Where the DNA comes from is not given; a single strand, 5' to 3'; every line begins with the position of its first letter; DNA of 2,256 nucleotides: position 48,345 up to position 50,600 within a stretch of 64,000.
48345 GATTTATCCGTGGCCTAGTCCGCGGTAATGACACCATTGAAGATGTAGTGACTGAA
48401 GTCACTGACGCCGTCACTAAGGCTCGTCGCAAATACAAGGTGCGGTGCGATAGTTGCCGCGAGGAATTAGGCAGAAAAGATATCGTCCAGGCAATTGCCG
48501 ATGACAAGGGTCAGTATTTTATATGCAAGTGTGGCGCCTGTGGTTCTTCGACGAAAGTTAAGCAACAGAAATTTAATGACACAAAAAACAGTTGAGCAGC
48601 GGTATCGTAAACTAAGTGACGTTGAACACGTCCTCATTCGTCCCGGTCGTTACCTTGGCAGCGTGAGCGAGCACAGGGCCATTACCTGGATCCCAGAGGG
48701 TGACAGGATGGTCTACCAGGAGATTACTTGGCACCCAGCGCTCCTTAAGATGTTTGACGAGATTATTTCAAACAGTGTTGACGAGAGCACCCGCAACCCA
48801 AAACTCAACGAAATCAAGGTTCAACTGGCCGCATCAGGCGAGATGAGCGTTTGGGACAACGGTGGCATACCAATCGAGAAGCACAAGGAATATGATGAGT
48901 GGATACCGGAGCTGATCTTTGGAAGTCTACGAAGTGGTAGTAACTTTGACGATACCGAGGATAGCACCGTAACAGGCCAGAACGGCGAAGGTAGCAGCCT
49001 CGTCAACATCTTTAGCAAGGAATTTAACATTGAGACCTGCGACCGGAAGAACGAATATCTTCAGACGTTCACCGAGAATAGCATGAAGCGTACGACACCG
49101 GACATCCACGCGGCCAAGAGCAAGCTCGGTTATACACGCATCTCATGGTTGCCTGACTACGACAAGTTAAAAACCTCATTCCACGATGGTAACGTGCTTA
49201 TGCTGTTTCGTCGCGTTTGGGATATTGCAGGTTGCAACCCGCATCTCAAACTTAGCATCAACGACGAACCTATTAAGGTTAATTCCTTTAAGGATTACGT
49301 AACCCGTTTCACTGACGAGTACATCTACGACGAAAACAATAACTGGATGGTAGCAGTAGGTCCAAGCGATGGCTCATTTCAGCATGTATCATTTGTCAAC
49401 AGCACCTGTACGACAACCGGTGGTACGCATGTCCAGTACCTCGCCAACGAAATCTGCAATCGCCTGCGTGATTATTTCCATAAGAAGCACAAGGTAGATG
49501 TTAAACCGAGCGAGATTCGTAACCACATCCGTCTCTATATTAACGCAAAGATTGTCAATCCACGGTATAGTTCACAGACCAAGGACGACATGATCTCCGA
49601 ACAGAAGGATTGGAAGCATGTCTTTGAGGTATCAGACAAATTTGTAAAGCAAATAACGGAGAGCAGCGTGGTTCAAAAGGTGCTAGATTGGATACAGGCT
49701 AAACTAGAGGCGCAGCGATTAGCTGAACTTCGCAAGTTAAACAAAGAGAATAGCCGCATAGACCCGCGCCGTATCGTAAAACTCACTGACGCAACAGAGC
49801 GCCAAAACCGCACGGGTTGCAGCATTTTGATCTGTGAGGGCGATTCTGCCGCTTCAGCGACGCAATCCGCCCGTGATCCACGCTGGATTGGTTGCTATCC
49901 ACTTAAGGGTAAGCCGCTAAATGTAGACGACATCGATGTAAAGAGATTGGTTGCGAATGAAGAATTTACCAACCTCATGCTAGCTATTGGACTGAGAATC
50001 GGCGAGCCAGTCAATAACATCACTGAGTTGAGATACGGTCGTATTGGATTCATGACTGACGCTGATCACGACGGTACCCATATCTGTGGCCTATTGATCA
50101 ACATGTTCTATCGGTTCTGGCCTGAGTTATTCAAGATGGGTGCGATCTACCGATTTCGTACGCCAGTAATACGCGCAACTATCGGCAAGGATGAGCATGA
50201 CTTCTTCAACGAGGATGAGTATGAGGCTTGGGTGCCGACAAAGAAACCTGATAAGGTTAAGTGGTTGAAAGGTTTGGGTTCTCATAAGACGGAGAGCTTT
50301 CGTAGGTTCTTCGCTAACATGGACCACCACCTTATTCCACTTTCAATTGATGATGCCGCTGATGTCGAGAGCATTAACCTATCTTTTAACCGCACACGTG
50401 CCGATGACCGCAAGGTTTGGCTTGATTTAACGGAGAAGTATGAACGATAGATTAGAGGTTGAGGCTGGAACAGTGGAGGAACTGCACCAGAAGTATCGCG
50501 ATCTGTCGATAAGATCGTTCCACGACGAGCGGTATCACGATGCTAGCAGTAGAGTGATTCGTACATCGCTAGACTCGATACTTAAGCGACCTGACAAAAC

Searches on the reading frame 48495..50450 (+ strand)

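Call 21: search_protein_families(library=phrogs, proteins=[window:48495-50450:+], max_evalue=0.00001)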
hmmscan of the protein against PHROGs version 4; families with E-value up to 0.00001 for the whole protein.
window:48495-50450:+ (651 aa): 3 families
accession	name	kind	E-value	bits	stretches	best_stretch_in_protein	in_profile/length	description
phrog_543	-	DNA, RNA and nucleotide metabolism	7.4e-183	610.3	1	24-646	15-639/661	DNA topoisomerase II large subunit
phrog_7229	-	DNA, RNA and nucleotide metabolism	5.3e-26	92.4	1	482-644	6-163/172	DNA topoisomerase II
phrog_28877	-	DNA, RNA and nucleotide metabolism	3.4e-22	78.9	1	315-631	313-650/1441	DNA topoisomerase II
